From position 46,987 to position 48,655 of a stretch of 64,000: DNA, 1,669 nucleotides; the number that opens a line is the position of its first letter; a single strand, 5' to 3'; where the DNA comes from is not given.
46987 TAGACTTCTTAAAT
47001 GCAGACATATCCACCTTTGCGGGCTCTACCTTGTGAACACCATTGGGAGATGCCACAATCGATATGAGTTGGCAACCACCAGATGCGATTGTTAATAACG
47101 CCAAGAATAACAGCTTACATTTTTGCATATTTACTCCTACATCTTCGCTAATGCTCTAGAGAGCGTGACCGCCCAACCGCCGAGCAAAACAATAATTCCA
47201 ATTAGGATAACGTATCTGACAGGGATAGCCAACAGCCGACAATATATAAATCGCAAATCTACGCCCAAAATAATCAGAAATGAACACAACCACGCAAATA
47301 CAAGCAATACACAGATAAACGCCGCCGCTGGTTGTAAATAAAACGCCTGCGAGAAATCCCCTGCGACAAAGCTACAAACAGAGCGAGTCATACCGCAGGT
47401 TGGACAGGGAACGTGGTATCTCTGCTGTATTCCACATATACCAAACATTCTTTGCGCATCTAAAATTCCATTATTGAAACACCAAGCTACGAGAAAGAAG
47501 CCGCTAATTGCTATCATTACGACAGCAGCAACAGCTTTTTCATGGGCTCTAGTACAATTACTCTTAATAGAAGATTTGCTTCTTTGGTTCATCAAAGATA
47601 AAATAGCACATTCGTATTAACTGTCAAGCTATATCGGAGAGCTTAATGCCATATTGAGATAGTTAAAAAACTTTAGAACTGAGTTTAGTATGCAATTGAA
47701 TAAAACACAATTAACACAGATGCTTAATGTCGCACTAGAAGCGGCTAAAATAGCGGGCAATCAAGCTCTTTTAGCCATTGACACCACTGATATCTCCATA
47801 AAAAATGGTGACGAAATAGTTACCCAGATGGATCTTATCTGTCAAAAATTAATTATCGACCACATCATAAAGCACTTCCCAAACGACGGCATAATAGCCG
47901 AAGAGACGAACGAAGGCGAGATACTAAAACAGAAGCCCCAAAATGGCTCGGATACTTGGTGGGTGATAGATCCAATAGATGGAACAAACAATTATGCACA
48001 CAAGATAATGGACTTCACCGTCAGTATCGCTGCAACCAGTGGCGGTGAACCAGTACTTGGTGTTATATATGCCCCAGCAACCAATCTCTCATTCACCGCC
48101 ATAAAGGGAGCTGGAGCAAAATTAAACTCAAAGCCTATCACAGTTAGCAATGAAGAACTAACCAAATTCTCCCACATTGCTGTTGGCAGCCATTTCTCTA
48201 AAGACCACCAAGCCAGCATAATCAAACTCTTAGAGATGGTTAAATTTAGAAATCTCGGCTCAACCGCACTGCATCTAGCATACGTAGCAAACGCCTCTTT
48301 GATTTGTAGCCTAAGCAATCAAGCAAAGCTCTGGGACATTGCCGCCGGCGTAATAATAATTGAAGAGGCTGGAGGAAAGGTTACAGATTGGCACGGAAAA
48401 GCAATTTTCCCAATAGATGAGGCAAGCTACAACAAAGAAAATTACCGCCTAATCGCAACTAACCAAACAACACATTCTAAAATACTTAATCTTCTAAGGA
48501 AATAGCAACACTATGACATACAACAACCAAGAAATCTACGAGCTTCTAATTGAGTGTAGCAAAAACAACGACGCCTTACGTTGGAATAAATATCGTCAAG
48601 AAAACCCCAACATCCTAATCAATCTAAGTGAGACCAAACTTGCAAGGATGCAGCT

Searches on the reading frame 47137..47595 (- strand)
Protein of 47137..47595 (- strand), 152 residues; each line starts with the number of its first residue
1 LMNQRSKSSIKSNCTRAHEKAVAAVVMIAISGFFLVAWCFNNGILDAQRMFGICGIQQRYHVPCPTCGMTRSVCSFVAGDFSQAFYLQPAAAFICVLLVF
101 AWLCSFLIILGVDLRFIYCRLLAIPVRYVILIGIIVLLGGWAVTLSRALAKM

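Call 63: search_protein_families(library=pfam, proteins=[window:47137-47595:-], max_evalue=0.001)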
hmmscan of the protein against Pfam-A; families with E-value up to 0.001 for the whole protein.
window:47137-47595:- (152 aa): 1 family
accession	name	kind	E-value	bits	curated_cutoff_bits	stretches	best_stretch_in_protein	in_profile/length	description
PF10825.13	DUF2752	-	1.2e-11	44.9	27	1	54-102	1-49/49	Protein of unknown function (DUF2752)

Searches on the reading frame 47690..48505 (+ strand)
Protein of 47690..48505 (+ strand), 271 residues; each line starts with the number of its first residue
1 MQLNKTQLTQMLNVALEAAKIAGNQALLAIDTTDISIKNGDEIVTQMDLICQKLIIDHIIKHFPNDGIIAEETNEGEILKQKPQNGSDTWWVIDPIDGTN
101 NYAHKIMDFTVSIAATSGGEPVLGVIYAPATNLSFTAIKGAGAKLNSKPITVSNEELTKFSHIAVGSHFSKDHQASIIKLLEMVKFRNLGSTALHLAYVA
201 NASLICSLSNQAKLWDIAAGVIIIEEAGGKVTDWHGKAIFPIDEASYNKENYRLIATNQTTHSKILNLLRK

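Call 63: search_protein_families(library=pfam, proteins=[window:47690-48505:+], max_evalue=0.001)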
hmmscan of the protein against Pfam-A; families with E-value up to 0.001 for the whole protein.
window:47690-48505:+ (271 aa): 1 family
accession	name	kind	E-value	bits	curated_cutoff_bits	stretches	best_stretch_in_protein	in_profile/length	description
PF00459.30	Inositol_P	-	5.7e-56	190.4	27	1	8-269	2-266/271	Inositol monophosphatase family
